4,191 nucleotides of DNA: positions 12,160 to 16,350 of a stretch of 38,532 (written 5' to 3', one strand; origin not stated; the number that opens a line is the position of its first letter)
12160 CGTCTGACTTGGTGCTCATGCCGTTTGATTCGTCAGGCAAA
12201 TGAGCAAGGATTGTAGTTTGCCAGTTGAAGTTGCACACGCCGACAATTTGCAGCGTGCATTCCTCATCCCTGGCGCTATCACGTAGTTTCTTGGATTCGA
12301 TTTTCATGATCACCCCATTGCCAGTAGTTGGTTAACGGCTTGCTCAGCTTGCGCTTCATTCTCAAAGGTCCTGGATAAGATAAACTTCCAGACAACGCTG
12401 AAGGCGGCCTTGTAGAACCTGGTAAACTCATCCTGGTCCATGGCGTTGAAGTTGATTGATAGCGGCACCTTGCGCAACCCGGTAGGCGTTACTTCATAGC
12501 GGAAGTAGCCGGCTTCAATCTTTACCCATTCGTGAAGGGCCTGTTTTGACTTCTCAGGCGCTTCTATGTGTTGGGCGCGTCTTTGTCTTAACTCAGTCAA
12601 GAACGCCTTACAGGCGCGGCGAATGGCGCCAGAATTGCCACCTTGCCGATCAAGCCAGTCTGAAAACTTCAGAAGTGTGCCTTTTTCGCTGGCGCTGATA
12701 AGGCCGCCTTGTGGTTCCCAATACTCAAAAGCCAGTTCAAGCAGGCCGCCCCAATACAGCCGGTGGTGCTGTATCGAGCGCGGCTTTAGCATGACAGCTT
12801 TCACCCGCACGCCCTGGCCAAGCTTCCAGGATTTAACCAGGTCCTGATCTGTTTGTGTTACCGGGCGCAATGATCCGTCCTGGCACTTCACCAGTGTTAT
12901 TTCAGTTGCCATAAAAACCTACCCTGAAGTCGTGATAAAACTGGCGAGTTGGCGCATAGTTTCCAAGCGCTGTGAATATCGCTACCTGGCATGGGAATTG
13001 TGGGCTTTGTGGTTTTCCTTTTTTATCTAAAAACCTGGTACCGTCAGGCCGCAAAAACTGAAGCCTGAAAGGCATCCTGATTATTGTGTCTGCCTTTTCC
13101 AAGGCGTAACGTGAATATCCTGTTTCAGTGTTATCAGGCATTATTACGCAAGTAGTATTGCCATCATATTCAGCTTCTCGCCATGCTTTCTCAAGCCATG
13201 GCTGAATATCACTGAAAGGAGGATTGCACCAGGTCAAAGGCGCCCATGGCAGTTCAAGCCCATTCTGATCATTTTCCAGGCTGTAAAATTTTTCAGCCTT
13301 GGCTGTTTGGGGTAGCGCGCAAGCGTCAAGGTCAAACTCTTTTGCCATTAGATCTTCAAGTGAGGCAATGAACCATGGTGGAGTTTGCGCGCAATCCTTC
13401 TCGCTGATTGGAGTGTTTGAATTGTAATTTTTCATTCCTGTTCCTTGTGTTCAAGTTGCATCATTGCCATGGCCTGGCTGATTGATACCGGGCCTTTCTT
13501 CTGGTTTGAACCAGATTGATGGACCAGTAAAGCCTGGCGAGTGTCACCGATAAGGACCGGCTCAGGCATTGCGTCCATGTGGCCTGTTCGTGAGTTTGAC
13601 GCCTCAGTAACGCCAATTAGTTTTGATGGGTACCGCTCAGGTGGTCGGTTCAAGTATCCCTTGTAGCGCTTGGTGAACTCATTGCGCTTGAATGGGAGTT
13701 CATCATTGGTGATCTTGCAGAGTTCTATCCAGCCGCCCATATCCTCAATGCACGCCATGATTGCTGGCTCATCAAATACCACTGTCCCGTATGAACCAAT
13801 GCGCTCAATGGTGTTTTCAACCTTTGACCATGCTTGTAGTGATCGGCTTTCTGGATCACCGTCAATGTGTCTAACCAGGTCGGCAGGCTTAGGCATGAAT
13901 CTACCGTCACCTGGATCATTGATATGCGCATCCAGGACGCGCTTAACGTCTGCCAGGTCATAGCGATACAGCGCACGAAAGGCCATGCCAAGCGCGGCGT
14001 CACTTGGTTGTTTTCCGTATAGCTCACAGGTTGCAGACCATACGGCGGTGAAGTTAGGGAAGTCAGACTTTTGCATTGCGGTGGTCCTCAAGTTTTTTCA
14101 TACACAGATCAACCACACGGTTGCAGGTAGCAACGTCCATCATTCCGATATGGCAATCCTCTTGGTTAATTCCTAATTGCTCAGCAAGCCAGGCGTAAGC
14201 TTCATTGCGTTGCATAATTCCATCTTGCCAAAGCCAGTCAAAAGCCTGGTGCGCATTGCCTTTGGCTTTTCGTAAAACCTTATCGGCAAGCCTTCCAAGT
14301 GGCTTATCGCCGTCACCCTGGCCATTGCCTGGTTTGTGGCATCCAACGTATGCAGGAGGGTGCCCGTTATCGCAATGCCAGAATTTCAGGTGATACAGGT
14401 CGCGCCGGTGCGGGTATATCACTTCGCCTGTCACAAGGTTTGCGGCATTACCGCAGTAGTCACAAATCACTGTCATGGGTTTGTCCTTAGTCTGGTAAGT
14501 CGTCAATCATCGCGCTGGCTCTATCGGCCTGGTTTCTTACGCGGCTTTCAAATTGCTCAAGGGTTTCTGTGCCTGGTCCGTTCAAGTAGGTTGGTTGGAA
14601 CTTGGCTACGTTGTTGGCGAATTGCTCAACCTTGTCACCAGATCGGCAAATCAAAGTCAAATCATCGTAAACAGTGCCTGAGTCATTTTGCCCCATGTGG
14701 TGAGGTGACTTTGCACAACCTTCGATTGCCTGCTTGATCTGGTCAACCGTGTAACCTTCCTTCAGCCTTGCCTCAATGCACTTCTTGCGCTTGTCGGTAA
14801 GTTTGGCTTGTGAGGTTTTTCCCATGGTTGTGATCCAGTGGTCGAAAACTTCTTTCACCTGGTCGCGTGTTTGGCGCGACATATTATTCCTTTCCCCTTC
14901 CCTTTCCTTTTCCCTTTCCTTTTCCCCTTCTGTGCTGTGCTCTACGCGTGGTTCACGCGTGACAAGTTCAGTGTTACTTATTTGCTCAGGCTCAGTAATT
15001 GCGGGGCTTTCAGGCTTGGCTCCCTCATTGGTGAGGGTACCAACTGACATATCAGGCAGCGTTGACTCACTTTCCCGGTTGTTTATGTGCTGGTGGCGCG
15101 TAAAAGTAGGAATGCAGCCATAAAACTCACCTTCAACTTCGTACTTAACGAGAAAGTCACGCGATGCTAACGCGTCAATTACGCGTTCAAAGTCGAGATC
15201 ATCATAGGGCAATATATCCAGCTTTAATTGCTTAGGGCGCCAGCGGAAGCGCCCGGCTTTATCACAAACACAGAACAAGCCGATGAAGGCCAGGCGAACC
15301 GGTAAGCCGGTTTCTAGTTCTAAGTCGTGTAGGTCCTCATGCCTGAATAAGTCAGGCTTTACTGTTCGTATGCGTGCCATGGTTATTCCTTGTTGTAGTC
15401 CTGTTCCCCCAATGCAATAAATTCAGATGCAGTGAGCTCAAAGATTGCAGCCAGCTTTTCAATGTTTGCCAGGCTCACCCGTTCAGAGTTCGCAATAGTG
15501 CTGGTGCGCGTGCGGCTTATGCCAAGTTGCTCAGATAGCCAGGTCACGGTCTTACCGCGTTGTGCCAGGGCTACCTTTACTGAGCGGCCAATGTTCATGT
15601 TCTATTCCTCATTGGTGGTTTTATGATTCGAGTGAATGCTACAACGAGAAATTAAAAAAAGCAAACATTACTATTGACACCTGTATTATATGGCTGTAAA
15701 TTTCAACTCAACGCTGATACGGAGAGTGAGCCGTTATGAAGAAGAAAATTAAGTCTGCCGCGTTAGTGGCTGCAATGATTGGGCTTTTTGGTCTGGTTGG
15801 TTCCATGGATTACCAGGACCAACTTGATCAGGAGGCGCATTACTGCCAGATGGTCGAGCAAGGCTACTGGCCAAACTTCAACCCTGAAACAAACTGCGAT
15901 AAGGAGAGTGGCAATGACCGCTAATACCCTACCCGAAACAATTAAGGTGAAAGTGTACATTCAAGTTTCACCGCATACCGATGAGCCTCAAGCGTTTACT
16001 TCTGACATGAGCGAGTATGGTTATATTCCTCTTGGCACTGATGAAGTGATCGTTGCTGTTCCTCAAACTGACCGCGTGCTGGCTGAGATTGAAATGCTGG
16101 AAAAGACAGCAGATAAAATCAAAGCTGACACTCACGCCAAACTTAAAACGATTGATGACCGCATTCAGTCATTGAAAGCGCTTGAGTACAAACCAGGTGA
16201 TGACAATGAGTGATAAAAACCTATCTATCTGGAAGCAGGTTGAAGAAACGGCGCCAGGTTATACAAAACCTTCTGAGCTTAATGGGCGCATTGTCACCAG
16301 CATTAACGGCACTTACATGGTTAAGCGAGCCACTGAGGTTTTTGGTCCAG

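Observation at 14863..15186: Candidate origin inside the initiator gene: three phased-hexamer arrays flanking a 45-nt homopyrimidine tandem repeat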

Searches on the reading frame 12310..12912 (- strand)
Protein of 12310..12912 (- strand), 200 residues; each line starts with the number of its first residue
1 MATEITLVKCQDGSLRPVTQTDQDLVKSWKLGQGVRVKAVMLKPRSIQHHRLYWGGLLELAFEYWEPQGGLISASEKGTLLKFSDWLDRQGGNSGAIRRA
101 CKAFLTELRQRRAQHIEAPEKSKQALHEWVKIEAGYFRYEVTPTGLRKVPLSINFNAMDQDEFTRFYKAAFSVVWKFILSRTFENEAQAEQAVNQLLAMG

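Call 3: search_protein_families(library=pfam, proteins=[window:12310-12912:-], max_evalue=0.01)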
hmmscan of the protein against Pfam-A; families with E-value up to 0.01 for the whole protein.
window:12310-12912:- (200 aa): 1 family
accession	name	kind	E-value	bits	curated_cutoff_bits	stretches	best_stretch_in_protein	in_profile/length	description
PF07105.16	DUF1367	-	5.5e-43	147.4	25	1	3-197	2-196/198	Protein of unknown function (DUF1367)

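Call 4: search_protein_families(library=phrogs, proteins=[window:12310-12912:-], max_evalue=0.001)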
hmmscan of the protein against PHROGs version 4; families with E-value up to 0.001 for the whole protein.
window:12310-12912:- (200 aa): 1 family
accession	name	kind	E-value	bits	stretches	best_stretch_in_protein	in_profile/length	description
phrog_319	-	DNA, RNA and nucleotide metabolism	3.7e-48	164.2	1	3-199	2-157/159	NinB/ Orf homologous recombination mediator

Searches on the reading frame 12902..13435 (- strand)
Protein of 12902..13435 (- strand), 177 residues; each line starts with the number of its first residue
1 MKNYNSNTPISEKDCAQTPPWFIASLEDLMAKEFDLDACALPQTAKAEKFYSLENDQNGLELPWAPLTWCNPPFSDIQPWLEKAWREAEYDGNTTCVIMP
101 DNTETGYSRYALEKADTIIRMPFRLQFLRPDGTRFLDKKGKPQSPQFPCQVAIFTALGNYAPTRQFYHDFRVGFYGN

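Call 3: search_protein_families(library=pfam, proteins=[window:12902-13435:-], max_evalue=0.01)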
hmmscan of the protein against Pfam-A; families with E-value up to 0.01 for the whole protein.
window:12902-13435:- (177 aa): 1 family
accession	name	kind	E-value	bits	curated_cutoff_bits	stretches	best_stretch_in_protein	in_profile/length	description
PF05869.16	Dam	-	9.9e-20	71.3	28.1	1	6-135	2-131/169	DNA N-6-adenine-methyltransferase (Dam)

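Call 4: search_protein_families(library=phrogs, proteins=[window:12902-13435:-], max_evalue=0.001)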
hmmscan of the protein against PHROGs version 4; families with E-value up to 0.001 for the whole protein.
window:12902-13435:- (177 aa): 2 families
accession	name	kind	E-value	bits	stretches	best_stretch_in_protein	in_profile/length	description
phrog_111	-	other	2.6e-42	146.8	1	1-157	52-204/345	DNA methyltransferase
phrog_22740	-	unknown function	4.4e-06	28.1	1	11-85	9-83/99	-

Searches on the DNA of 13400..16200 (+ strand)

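Call 10: search_dna_similar(query=window:13400-16200:+, collection=phages, mode=near, max_rows=25)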
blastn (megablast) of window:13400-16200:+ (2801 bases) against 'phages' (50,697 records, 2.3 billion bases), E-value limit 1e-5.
Records with a match: 2; places in all: 2; records where one place covers at least 80% of the query: 2.
Best place of each record, by identity: 90-95% 2.
By first word of the organism name: Vibrio 2.
By host as written in the record: Vibrio vulnificus 2.
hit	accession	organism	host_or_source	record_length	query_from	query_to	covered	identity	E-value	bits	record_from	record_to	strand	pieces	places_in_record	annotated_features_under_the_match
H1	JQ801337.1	Vibrio phage VvAW1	Vibrio vulnificus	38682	45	2801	98%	91.7%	0e+0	3818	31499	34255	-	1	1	hypothetical protein (x4) | protein of unknown function (DUF3268) | putative transcriptional regulator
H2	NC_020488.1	Vibrio phage VvAW1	Vibrio vulnificus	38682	45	2801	98%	91.7%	0e+0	3818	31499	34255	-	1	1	replication initiation protein | hypothetical protein (x3) | protein of unknown function (DUF3268) | putative transcriptional regulator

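Call 80: search_rna_families(source=window, start=14300, end=15800, threshold=evalue, max_evalue=1)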
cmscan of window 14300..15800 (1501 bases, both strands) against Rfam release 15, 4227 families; matches with E-value up to 1: 1.
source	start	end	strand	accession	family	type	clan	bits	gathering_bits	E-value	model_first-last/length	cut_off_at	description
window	15643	15715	-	RF03266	mir-2943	Gene; miRNA;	-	20.5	76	0.77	1-71/71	no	mir-2943 microRNA precursor family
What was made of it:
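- On Known structured RNA: Only a chance-level miRNA hit (E=0.77) outside the gene (call 80).
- There is no Rfam match (call 80).
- Tried and rejected: Nothing relevant (call 80).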

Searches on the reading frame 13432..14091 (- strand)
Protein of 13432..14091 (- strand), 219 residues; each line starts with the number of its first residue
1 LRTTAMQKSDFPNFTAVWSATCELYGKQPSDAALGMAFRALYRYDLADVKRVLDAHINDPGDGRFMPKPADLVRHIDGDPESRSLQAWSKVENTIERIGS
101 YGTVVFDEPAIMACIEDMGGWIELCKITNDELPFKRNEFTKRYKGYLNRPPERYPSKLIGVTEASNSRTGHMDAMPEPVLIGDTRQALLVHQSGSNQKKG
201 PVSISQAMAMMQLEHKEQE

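Call 3: search_protein_families(library=pfam, proteins=[window:13432-14091:-], max_evalue=0.01)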
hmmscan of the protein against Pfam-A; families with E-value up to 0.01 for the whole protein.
window:13432-14091:- (219 aa): 1 family
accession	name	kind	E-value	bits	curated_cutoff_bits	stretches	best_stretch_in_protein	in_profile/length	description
PF20081.4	DUF6475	-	1.4e-31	109.1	28.5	1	104-194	1-90/90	Domain of unknown function (DUF6475)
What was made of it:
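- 13432..14506 (-): Two genes downstream of the initiator: DUF3268 zinc-finger protein (14063-14506) and DUF6475 protein (13432-14091). They are candidate partners (helicase loader?) by position only. Call 3.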

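Call 4: search_protein_families(library=phrogs, proteins=[window:13432-14091:-], max_evalue=0.001)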
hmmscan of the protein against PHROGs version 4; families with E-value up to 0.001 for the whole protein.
window:13432-14091:- (219 aa): 3 families
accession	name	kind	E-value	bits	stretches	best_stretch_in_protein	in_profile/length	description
phrog_10105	-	unknown function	1.4e-82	277.2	1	6-218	1-209/210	-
phrog_6028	-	unknown function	9.4e-06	26.3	1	6-90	2-84/265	-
phrog_9804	-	unknown function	5.5e-05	23.9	1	36-149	35-153/214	-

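Call 58: search_protein_families(library=ncbifam, proteins=[window:13432-14091:-], max_evalue=0.01)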
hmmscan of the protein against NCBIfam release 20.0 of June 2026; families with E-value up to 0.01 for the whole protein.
window:13432-14091:- (219 aa): 0 families

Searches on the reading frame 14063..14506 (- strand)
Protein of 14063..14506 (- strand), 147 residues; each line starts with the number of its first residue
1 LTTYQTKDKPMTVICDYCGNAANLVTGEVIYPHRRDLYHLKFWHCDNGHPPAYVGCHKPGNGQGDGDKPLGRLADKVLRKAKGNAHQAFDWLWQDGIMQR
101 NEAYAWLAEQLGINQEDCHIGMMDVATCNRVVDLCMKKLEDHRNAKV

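Call 3: search_protein_families(library=pfam, proteins=[window:14063-14506:-], max_evalue=0.01)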
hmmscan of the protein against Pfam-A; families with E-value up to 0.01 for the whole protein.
window:14063-14506:- (147 aa): 1 family
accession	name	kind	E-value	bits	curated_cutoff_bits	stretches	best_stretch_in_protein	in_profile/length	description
PF11672.13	DUF3268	-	1.8e-34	119.1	28.4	1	12-137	2-120/121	zinc-finger-containing domain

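Call 4: search_protein_families(library=phrogs, proteins=[window:14063-14506:-], max_evalue=0.001)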
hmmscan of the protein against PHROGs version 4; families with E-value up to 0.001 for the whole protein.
window:14063-14506:- (147 aa): 3 families
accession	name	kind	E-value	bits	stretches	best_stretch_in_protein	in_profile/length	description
phrog_1934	-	unknown function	1.6e-48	165.2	1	6-145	7-138/144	-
phrog_25081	-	unknown function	1.3e-22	80.6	1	73-137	1-65/75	-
phrog_30993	-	unknown function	3.9e-10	41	1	76-132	34-91/112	-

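Call 58: search_protein_families(library=ncbifam, proteins=[window:14063-14506:-], max_evalue=0.01)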
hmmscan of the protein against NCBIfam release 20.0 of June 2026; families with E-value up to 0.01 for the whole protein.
window:14063-14506:- (147 aa): 0 families
